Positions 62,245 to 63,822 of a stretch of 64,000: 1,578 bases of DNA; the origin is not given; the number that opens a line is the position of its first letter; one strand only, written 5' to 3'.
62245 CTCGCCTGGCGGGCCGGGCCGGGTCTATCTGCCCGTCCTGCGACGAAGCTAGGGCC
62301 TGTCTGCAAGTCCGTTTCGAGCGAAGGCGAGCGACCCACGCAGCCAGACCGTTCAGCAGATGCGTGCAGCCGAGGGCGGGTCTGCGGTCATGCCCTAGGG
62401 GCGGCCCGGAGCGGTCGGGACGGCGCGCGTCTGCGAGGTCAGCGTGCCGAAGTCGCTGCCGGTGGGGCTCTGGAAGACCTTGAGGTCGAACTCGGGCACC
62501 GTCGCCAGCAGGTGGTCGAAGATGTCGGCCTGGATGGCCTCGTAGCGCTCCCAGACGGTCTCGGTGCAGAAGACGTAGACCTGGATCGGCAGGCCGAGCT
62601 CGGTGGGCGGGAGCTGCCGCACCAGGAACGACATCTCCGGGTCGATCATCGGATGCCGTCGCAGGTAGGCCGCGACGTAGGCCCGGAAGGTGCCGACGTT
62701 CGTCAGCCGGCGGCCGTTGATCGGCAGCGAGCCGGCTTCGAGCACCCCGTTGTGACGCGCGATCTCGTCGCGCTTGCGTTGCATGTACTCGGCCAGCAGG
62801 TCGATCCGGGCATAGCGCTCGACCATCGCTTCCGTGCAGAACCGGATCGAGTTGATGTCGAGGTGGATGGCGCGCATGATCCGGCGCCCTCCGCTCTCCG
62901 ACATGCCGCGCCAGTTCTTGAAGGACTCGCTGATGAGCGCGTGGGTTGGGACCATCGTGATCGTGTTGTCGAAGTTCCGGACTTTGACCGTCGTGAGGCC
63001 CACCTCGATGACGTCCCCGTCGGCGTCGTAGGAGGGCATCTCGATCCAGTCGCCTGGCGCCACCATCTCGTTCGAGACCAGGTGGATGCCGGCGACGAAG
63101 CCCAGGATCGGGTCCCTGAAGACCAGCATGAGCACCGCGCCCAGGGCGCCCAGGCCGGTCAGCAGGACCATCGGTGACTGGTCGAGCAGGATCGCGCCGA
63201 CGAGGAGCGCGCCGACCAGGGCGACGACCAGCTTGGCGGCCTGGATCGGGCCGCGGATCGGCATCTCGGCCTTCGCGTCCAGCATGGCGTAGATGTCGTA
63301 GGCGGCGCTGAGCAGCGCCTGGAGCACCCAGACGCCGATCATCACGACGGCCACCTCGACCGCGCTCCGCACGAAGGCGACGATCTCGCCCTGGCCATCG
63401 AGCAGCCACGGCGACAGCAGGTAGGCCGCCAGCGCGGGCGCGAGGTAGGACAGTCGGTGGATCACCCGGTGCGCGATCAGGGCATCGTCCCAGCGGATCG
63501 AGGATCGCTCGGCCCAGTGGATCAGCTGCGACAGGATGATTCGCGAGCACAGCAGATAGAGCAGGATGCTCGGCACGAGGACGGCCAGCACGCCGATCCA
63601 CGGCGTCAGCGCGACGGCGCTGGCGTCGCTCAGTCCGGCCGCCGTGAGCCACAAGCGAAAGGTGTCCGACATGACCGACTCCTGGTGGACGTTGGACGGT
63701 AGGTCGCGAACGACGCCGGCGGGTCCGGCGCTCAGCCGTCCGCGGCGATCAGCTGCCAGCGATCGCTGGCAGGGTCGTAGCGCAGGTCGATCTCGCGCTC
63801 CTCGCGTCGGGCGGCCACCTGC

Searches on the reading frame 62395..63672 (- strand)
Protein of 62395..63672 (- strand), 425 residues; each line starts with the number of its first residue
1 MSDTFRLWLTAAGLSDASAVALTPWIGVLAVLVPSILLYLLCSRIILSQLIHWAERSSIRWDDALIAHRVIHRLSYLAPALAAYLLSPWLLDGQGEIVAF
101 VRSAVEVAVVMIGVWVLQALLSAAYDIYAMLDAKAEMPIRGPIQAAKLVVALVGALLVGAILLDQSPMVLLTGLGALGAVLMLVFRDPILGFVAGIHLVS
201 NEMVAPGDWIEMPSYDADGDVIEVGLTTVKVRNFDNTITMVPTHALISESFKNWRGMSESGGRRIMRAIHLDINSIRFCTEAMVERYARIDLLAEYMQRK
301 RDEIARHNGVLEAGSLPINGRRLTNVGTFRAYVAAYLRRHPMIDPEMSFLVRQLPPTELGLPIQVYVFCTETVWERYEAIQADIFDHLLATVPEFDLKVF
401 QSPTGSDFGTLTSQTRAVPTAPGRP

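Call 57: find_encoding_contigs(protein=window:62395-63672:-, flank=10000, max_places=3)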
Protein window:62395-63672:- (425 aa): 14 contigs read that carry it; 3 places shown.
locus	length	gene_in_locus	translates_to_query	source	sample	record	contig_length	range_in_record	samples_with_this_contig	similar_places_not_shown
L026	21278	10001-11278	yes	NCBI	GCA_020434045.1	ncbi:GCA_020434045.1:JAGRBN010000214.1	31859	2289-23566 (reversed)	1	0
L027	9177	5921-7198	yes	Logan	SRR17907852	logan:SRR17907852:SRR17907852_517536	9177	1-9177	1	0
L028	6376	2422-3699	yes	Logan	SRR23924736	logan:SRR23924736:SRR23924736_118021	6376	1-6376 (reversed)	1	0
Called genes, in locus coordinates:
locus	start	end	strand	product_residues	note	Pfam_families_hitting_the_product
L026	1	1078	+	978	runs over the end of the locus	PF04932:Wzy_C (weak)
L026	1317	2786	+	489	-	-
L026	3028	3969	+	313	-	PF04018:VCA0040-like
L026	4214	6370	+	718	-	-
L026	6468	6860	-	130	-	PF08818:DUF1801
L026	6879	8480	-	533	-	PF05762:VWA_CoxE (faint), PF00092:VWA, PF13519:VWA_2, PF13768:VWA_3 (faint), PF00092:VWA, PF13519:VWA_2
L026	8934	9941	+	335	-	-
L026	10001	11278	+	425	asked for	PF00924:MS_channel_2nd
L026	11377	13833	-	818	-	PF08757:CotH, PF00932:LTD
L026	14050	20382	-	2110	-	PF13205:Big_5 (weak), PF11974:bMG3 (faint), PF01835:MG2 (weak), PF07703:A2M_BRD, PF00207:A2M, PF17973:bMG10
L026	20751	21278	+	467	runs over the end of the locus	PF00089:Trypsin, PF13365:Trypsin_2, PF13180:PDZ_2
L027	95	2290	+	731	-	-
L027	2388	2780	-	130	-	PF08818:DUF1801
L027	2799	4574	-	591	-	PF05762:VWA_CoxE (faint), PF00092:VWA, PF13519:VWA_2, PF13768:VWA_3 (faint), PF00092:VWA, PF13519:VWA_2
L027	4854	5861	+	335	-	-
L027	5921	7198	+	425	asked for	PF00924:MS_channel_2nd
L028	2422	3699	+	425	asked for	PF00924:MS_channel_2nd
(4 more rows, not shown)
